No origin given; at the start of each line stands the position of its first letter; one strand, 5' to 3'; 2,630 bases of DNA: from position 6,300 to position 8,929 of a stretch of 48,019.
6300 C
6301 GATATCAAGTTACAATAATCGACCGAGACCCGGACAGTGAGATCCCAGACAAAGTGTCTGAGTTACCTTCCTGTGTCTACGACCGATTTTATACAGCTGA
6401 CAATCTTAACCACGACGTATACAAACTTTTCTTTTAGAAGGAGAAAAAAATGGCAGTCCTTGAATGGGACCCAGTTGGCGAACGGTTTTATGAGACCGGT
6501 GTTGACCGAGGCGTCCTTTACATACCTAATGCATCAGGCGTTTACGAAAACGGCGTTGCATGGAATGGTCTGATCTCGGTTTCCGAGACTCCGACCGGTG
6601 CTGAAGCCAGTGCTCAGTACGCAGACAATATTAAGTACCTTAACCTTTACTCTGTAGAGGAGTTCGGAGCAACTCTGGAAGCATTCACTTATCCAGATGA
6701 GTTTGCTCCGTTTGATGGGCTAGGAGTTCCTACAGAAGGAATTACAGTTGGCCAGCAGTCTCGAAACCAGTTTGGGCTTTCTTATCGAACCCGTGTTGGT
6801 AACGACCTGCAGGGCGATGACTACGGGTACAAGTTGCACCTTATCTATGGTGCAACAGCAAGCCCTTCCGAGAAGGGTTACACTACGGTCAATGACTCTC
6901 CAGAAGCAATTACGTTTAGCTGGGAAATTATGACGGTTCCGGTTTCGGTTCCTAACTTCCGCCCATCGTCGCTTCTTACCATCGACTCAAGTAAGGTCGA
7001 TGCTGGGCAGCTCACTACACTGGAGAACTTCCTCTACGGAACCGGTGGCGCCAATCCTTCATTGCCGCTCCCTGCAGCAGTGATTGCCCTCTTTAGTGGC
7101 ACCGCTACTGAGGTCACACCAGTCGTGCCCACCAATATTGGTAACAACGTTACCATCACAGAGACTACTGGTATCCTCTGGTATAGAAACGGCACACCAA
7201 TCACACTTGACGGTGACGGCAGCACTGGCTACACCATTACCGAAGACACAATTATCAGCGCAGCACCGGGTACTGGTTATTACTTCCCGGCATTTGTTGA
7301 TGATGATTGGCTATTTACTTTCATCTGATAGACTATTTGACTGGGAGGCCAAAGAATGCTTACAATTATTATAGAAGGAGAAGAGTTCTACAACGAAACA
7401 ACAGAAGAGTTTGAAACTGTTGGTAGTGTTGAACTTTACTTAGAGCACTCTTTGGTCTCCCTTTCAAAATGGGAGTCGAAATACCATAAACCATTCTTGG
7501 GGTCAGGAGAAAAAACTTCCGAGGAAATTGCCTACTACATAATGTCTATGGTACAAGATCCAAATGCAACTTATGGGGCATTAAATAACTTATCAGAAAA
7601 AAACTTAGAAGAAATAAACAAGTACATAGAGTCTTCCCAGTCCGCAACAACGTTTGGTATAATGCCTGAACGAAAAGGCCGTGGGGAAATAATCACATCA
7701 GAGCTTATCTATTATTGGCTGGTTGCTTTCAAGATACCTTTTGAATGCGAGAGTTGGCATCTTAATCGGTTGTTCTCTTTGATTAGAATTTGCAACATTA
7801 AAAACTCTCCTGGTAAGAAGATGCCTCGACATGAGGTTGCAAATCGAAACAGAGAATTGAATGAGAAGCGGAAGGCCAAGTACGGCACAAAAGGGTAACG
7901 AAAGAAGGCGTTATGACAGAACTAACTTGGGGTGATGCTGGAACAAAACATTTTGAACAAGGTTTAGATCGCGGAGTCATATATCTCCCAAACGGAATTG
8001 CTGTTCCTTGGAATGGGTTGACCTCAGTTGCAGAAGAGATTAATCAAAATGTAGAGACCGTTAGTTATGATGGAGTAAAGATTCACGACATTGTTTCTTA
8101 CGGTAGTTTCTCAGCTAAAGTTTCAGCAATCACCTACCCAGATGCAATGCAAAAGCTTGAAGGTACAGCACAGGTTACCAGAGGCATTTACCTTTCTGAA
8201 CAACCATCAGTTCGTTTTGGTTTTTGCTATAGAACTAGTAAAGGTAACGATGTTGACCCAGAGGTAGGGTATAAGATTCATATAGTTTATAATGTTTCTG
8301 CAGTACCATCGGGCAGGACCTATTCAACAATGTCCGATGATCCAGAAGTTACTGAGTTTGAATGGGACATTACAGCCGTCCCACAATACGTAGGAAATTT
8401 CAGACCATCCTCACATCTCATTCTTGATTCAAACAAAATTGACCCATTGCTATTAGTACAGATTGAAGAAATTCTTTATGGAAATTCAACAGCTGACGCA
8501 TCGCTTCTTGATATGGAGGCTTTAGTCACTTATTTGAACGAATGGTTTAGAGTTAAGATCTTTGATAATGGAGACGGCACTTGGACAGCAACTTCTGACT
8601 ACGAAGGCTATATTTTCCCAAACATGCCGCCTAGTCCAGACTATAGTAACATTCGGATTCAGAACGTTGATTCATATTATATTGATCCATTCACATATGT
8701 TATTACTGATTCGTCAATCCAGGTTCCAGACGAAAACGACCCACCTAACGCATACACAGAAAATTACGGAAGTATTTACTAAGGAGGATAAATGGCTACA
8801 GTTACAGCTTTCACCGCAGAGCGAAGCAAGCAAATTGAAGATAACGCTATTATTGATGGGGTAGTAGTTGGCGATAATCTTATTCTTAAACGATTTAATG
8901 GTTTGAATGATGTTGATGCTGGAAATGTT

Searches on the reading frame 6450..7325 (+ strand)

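Call 18: search_protein_families(library=phrogs, proteins=[window:6450-7325:+], max_evalue=0.001)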
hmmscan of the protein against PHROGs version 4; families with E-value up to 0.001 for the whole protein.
window:6450-7325:+ (292 aa): 2 families
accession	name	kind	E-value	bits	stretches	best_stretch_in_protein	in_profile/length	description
phrog_2645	-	tail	1.2e-105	353.7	1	1-271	1-265/270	major tail protein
phrog_88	-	tail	9.6e-05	22.9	1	31-161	42-171/291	major tail protein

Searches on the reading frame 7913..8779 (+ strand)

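Call 18: search_protein_families(library=phrogs, proteins=[window:7913-8779:+], max_evalue=0.001)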
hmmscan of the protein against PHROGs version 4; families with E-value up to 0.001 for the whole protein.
window:7913-8779:+ (289 aa): 2 families
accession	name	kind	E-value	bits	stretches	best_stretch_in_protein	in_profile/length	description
phrog_2645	-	tail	1.6e-69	235.2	1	1-265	1-265/270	major tail protein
phrog_2634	-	tail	0.00079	20.2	0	12-160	8-166/213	major tail protein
